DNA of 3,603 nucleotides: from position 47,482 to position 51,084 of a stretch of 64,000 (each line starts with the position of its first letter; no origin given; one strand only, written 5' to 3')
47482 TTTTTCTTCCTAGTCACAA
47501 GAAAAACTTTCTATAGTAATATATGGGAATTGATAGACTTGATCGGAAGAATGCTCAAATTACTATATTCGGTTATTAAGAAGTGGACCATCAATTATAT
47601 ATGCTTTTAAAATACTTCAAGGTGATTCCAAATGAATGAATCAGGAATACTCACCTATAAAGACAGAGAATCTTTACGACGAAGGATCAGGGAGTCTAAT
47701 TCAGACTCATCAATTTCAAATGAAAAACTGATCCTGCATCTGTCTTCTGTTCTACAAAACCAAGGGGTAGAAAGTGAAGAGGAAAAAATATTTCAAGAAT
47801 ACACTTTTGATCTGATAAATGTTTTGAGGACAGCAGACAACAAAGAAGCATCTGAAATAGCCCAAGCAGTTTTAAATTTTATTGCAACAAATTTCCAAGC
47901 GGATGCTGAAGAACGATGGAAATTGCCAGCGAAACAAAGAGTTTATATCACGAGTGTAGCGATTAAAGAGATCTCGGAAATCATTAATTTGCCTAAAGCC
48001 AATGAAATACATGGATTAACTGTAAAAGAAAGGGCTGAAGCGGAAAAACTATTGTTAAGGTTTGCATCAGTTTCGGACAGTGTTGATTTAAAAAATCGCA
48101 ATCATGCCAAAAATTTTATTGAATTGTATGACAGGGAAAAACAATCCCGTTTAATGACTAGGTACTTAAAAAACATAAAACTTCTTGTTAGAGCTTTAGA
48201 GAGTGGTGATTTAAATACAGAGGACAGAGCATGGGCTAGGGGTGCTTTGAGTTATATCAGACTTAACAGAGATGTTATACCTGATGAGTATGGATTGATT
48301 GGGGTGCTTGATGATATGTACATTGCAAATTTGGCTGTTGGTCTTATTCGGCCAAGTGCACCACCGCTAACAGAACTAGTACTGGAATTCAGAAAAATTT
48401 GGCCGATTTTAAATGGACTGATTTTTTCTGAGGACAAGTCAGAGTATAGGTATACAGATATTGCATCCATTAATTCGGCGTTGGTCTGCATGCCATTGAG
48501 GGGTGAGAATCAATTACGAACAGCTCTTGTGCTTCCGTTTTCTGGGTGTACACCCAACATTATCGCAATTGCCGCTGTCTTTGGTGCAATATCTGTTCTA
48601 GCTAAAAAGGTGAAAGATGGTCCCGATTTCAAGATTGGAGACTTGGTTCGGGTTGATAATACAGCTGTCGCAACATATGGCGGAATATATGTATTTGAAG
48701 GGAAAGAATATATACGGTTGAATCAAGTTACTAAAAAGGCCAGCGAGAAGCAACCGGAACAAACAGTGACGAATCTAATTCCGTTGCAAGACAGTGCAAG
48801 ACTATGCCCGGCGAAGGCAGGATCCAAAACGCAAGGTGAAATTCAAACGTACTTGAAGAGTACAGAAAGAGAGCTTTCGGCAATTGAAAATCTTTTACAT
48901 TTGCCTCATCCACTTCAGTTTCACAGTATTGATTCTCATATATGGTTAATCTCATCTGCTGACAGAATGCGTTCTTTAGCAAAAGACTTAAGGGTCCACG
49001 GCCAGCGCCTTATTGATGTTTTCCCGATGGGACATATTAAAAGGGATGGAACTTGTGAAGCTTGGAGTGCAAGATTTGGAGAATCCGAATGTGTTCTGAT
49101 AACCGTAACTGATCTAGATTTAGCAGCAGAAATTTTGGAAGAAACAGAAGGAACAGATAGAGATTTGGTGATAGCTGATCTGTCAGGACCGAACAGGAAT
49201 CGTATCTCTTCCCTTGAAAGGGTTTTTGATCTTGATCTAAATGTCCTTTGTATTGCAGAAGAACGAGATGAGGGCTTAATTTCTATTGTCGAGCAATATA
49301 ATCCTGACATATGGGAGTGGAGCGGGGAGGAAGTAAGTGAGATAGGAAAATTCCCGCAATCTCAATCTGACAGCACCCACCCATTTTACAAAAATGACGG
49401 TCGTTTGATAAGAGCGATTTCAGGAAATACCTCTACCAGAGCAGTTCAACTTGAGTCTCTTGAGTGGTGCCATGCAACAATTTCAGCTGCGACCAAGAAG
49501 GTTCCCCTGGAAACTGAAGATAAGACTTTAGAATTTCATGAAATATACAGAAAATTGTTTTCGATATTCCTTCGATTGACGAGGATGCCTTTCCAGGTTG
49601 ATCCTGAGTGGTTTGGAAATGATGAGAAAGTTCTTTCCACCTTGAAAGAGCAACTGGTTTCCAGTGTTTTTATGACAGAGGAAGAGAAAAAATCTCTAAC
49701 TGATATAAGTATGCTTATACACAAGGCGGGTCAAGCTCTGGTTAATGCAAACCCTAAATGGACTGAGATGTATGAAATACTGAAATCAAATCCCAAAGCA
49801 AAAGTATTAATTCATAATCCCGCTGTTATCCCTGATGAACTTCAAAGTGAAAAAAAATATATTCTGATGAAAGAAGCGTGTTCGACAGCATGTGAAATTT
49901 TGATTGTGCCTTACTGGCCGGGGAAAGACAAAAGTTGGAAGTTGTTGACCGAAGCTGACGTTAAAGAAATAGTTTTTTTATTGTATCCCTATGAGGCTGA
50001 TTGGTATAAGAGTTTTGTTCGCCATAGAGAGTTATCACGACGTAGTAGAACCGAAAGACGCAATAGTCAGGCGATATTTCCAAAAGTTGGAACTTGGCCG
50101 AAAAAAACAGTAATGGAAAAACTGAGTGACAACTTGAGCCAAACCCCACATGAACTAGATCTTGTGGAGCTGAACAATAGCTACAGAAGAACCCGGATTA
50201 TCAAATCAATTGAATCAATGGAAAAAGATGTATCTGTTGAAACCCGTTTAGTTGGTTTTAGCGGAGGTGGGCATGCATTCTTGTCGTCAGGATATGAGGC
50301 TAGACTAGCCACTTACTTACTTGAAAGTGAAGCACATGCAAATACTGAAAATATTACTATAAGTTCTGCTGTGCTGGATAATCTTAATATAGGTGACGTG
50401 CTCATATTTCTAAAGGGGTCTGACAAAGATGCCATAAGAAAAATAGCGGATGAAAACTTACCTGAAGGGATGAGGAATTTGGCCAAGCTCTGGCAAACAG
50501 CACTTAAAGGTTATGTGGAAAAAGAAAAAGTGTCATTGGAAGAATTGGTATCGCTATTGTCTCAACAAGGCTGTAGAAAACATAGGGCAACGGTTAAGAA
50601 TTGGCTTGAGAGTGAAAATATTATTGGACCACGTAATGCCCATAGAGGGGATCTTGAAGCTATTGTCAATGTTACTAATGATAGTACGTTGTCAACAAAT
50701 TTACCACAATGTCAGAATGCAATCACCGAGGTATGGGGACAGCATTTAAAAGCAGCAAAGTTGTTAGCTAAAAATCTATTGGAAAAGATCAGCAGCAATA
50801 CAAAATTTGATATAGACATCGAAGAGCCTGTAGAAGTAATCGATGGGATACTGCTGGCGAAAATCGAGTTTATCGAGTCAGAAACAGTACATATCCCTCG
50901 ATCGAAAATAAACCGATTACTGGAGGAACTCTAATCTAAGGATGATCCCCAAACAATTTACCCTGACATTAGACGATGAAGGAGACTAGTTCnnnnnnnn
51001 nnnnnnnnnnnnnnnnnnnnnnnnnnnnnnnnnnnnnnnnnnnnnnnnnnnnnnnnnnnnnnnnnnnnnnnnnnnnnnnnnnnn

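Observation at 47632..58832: Atypical helicase + DUF1998 defence module led by an 1100-aa protein of unknown function (DISARM/Druantia-like, but missing the PLD nuclease and a dedicated methylase)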

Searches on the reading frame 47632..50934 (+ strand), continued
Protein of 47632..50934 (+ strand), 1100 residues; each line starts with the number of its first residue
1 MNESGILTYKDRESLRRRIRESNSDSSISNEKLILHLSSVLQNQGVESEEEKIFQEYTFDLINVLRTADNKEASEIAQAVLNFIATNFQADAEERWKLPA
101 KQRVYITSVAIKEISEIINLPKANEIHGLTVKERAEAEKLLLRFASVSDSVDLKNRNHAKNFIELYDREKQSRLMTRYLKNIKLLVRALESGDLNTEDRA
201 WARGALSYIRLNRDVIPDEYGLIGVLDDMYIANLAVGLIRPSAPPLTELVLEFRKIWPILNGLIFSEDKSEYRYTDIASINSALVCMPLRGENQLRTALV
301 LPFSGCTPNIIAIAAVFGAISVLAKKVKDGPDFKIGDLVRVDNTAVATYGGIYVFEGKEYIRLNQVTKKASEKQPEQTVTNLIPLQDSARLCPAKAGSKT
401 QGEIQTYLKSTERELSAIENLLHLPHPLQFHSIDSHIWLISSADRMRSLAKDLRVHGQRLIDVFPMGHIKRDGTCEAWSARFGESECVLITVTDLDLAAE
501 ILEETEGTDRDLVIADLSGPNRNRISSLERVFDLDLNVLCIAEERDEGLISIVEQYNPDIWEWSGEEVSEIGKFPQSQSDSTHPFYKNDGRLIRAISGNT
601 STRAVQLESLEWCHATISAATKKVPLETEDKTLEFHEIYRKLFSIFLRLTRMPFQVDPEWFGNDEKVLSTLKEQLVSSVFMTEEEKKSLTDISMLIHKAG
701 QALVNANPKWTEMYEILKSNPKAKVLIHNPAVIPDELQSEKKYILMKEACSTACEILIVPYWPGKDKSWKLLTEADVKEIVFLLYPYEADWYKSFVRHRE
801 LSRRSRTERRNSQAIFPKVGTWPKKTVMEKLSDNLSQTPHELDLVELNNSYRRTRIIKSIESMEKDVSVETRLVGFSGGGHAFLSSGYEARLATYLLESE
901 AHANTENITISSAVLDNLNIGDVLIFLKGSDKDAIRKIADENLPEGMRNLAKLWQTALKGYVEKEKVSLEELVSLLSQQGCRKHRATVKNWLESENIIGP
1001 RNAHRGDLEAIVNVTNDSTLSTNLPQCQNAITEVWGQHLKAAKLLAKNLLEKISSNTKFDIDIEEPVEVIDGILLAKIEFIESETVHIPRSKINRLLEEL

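Call 65: search_protein_representatives(alignment_id=A1)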
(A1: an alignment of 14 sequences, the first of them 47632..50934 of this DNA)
Query: 14 sequences, 1101 profile positions. Proteins with E-value up to 0.001 (for the whole library): 1229; up to 1e-10: 925; up to 1e-30: 412. The best 150 are listed.
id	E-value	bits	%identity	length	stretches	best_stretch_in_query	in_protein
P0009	0.0e+00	1722.1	-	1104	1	2-1101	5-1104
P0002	0.0e+00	1615.3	-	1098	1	3-1100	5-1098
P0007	0.0e+00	1562.6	-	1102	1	2-1100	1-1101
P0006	0.0e+00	1498.5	-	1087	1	3-1100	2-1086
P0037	0.0e+00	1346.7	-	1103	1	2-1100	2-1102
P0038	0.0e+00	1178.0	-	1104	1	3-1100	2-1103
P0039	0.0e+00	1162.8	-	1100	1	3-1100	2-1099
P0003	3.8e-266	902.2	-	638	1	3-631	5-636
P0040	1.1e-219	748.4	-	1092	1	4-1099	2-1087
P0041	2.5e-217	740.6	-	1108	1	3-1100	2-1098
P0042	3.2e-215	733.6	-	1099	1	5-1099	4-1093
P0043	1.4e-213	728.1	-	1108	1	4-1100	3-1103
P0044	7.1e-208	709.3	-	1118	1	2-1100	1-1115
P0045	9.8e-208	708.8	-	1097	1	4-1099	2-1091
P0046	9.5e-207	705.5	-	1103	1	3-1100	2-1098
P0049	1.8e-205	701.3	-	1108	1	3-1100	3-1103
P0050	5.5e-205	699.7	-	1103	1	3-1099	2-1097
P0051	2.7e-200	684.1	-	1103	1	2-1100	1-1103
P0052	1.3e-199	681.9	-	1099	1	4-1100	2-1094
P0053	2.1e-196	671.2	-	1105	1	2-1100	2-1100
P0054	5.4e-196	669.9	-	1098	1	3-1099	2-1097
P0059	3.4e-169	581.2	-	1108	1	3-1100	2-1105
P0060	1.2e-168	579.4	-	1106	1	4-1100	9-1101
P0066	3.8e-151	521.4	-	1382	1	3-1100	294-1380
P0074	5.2e-129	448.1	-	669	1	437-1100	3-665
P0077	1.4e-125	436.8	-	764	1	330-1100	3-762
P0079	2.7e-123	429.2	-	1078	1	5-1100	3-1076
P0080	4.3e-120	418.6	-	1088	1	11-1100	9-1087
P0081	5.9e-119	414.8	-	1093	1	60-1100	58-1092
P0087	3.4e-115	402.3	-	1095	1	4-1100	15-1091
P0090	1.6e-111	390.2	-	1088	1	5-1100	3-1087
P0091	1.8e-108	380.1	-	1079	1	89-1100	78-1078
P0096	3.3e-99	349.4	-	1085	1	3-1097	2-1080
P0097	7.1e-99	348.3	-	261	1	884-1100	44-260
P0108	8.9e-85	301.6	-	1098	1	2-1097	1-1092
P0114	6.9e-81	288.8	-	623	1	484-1100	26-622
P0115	7.9e-81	288.6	-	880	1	241-1100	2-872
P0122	6.2e-77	275.7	-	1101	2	201-1099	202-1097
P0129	2.6e-73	263.6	-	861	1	249-1100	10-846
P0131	9.5e-73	261.8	-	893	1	292-1100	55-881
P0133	5.8e-72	259.2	-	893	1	240-1100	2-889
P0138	2.0e-67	244.2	-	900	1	277-1100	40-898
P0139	2.1e-67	244.1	-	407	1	685-1100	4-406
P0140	1.0e-66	241.8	-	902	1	241-1100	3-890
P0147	3.1e-63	230.3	-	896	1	241-1100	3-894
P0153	1.4e-61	224.8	-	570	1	546-1100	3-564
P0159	5.3e-59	216.3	-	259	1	850-1100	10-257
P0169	1.4e-57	211.5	-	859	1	247-1097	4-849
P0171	1.1e-56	208.5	-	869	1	276-1100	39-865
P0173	2.5e-55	204.1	-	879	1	275-1100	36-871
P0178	1.1e-54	202.0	-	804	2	609-1097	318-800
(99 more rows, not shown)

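Call 69: fold_search(model_id=the predicted structure, library=pdb)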
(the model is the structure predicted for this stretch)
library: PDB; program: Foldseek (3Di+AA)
matches with E <= 10: 557; with E <= 0.001: 20
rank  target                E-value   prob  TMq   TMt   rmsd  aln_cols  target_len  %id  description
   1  7zpk_A                4.9e-06  1.00  0.17  0.16  18.7       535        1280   11  Mammalian Dicer in the "pre-dicing state" with pre-miR-15a substrate and TARBP2 subunit (released 2022-11-16)
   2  5f98_C                8.3e-05  1.00  0.19  0.28  18.1       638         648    9  Crystal structure of RIG-I in complex with Cap-0 RNA (released 2016-01-13)
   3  5jch_A                8.3e-05  1.00  0.19  0.28  14.2       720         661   10  Crystal structure of chicken MDA5 with 5'p 10-mer dsRNA and ADP-Mg2+ at 2.95 A resolution (untwinned). (released 2016-06-01)
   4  3tbk                  1.1e-04  1.00  0.16  0.29  13.7       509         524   10  Mouse RIG-I ATPase Domain (released 2011-10-26)
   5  7bkp_A                1.6e-04  1.00  0.17  0.24  19.4       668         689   11  CryoEM structure of disease related M854K MDA5-dsRNA filament in complex with ATP (released 2021-11-17)
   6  5jch_B                2.5e-04  1.00  0.20  0.29  15.1       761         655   10  Crystal structure of chicken MDA5 with 5'p 10-mer dsRNA and ADP-Mg2+ at 2.95 A resolution (untwinned). (released 2016-06-01)
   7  8q7x_B                2.5e-04  0.87  0.13  0.09  32.7       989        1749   11  Structure of the recycling U5 snRNP bound to chaperone CD2BP2 (State 4) (released 2024-04-17)
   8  7w0d_F                2.8e-04  1.00  0.16  0.24  14.3       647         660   10  Dicer2-LoqsPD-dsRNA complex at mid-translocation state (released 2022-04-27)
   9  5jb2_A                3.4e-04  1.00  0.18  0.25  15.2       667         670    9  Crystal structure of chicken LGP2 with 5'ppp 10-mer dsRNA and ADP-AlF4-Mg2+ at 2.2 A resolution. (released 2016-06-01)
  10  5f9f_E                3.5e-04  1.00  0.17  0.25  14.8       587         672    8  Crystal structure of RIG-I helicase-RD in complex with 24-mer blunt-end hairpin RNA (released 2016-01-13)
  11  7w0c_A                3.5e-04  1.00  0.16  0.13  15.2       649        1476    9  Dicer2-Loqs-PD-dsRNA complex at early-translocation state (released 2022-04-27)
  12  6g1s_A                3.9e-04  0.99  0.17  0.24  12.7       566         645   10  CryoEM structure of the MDA5-dsRNA filament with 87-degree helical twist (released 2018-11-21)
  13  6ac8_A                4.6e-04  0.96  0.10  0.10  29.0       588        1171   10  Crystal structure of Mycobacterium smegmatis Mfd at 2.75 A resolution (released 2019-08-28)
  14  6g1x_A                5.8e-04  1.00  0.18  0.27  13.2       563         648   11  CryoEM structure of the MDA5-dsRNA filament with 91-degree helical twist (released 2018-11-21)
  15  9tel_A                6.3e-04  0.99  0.16  0.23  17.2       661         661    8  Structure of chicken LGP2 bound to 10-mer RNA mismatched duplex that mimics the influenza B virus vRNA promoter (panha (released 2025-12-31)
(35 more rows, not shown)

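Call 87: find_related_loci(query=A1, collection=metagenome_contigs, flank=8000)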
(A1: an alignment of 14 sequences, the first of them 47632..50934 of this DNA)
Query A1 (1100 aa) in metagenome_contigs; peptide patterns used: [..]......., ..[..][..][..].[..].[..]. (x = any residue, [..] = any of these).
72 stretches matched a pattern; 6 encode a relative of the query (tblastn E <= 1e-3); 6 distinct loci.
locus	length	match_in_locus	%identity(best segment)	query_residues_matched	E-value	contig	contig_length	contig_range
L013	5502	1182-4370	27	1-1058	7e-114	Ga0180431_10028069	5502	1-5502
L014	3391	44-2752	29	200-1098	2e-109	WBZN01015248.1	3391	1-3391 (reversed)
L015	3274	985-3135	26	410-1099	3e-47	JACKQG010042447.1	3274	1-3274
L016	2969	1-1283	30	683-1098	2e-42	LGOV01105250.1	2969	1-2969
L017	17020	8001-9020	27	757-1097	5e-21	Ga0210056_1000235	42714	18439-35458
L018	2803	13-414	34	964-1097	3e-14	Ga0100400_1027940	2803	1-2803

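Call 106: search_protein_families(library=pfam, proteins=[L017:38-856:+, L017:969-2141:+, L017:3010-4227:+, L017:4824-5354:-, L017:6432-9122:+, L017:9119-10909:+, L017:16463-16969:-, L002:20333-20758:+, L007:20715-22646:+], max_evalue=0.001)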
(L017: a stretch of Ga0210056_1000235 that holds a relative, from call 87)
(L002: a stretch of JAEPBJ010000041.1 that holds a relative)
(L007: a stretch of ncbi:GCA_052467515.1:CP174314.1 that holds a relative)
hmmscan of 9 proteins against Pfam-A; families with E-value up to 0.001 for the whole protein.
L017:38-856:+ (272 aa): 1 family
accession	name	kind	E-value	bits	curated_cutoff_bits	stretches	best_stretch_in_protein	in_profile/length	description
PF02317.23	Octopine_DH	-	1.1e-40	139.5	30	1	83-240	2-149/150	NAD/NADP octopine/nopaline dehydrogenase, alpha-helical domain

L017:969-2141:+ (390 aa): 1 family
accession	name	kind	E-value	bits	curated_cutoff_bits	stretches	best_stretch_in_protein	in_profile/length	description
PF02417.20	Chromate_transp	-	7.7e-79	263.9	28.6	2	222-382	3-165/166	Chromate transporter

L017:3010-4227:+ (405 aa): 4 families
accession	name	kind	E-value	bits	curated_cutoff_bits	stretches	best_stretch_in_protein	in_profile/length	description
PF13635.12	DUF4143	-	5.2e-42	143.8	28.1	1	214-363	1-159/160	Domain of unknown function (DUF4143)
PF13173.12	AAA_14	-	6.1e-26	91.4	27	1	21-155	3-129/129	AAA domain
PF13401.12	AAA_22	-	4.7e-07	30.6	27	1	19-126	4-125/130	AAA domain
PF01637.24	ATPase_2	-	9.8e-06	26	33.2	0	12-60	10-61/225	ATPase domain predominantly from Archaea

L017:4824-5354:- (176 aa): 0 families

L017:6432-9122:+ (896 aa): 1 family
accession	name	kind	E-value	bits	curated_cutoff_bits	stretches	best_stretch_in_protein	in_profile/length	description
PF24957.1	DrmE_C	-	4.6e-08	33.4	27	1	667-815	23-178/181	DISARM protein DrmE, C-terminal domain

L017:9119-10909:+ (596 aa): 7 families
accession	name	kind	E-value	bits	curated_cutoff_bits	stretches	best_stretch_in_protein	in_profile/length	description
PF08378.17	NERD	-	8.7e-10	39.5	22.1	1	18-115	3-95/111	Nuclease-related domain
PF13538.12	UvrD_C_2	-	1.1e-07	32.1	27.4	1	527-570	5-51/52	UvrD-like helicase C-terminal domain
PF13087.12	AAA_12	-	1.3e-07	31.9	27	1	455-571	84-191/195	AAA domain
PF13361.12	UvrD_C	-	1.8e-05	24.8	25.6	1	510-571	277-346/350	UvrD-like helicase C-terminal domain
PF04851.21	ResIII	-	0.00014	22.3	22.5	1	213-277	4-65/164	Type III restriction enzyme, res subunit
PF01443.25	Viral_helicase1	-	0.00021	21.6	21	0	522-570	178-226/228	Viral superfamily 1 RNA helicase core domain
PF13401.12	AAA_22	-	0.00032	21.5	27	0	242-260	10-28/130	AAA domain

L017:16463-16969:- (168 aa): 1 family
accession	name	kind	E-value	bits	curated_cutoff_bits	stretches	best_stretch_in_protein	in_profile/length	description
PF20586.3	DUF6788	-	1.3e-17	64.2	27.2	1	68-164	2-101/103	Family of unknown function (DUF6788)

L002:20333-20758:+ (141 aa): 0 families

L007:20715-22646:+ (643 aa): 0 families

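Call 111: find_encoding_contigs(protein=P0026, flank=10000, max_places=2)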
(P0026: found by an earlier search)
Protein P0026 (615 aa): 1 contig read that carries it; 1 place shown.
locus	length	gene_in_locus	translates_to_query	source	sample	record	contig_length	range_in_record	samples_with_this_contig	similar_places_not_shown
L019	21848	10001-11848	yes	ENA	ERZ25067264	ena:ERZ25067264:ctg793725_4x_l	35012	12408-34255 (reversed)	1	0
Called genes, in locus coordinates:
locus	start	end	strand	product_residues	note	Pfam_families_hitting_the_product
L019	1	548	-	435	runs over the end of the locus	?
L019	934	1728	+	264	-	PF01259:SAICAR_synt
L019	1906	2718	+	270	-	PF03807:F420_oxidored (faint)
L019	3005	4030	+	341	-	-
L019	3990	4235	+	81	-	-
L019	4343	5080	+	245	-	-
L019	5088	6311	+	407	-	-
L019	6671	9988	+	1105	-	PF00270:DEAD (faint), PF00271:Helicase_C (weak)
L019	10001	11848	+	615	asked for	PF09369:MZB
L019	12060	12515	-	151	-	PF00665:rve, PF13683:rve_3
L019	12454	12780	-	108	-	PF13276:HTH_21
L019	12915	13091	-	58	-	-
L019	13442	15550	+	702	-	PF03235:GmrSD_N, PF07510:GmrSD_C, PF18899:DUF5655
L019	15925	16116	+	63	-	-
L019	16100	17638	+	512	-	PF00145:DNA_methylase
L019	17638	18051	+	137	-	PF03852:Vsr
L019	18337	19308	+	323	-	PF01695:IstB_IS21 (weak), PF02562:PhoH, PF13245:AAA_19 (weak)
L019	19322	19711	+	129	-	-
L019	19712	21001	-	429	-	PF00709:Adenylsucc_synt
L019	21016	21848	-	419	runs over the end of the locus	PF13393:tRNA-synt_His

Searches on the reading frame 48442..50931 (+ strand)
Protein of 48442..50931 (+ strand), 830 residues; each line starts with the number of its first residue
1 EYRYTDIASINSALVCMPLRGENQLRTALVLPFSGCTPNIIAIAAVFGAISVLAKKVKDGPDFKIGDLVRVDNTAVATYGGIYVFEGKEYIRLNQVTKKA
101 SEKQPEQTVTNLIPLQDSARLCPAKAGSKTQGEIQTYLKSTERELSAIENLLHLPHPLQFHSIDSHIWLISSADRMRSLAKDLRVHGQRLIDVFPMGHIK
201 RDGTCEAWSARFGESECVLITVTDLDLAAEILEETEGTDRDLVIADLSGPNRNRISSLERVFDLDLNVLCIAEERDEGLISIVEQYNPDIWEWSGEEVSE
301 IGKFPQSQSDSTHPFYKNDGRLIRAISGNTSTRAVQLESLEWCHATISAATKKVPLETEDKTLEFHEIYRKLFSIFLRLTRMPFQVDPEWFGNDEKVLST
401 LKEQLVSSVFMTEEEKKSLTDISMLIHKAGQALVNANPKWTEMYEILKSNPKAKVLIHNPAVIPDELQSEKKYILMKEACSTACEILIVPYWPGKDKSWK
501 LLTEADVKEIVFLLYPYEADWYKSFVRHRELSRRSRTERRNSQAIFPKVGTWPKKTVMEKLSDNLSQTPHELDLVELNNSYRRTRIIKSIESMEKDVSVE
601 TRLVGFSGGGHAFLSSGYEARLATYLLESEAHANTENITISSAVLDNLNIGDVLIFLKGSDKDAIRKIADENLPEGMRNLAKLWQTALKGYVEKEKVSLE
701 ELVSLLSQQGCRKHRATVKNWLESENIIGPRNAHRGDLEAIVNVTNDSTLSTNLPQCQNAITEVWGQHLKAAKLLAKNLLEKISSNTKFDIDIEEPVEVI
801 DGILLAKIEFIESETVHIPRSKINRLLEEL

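Call 70: search_protein_families(library=pfam, proteins=[window:48442-50931:+], max_evalue=10)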
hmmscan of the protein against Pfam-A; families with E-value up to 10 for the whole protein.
window:48442-50931:+ (830 aa): 1 family
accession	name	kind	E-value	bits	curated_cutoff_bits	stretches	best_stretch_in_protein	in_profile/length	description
PF24957.1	DrmE_C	-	4.3e-06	27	27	1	636-781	29-178/181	DISARM protein DrmE, C-terminal domain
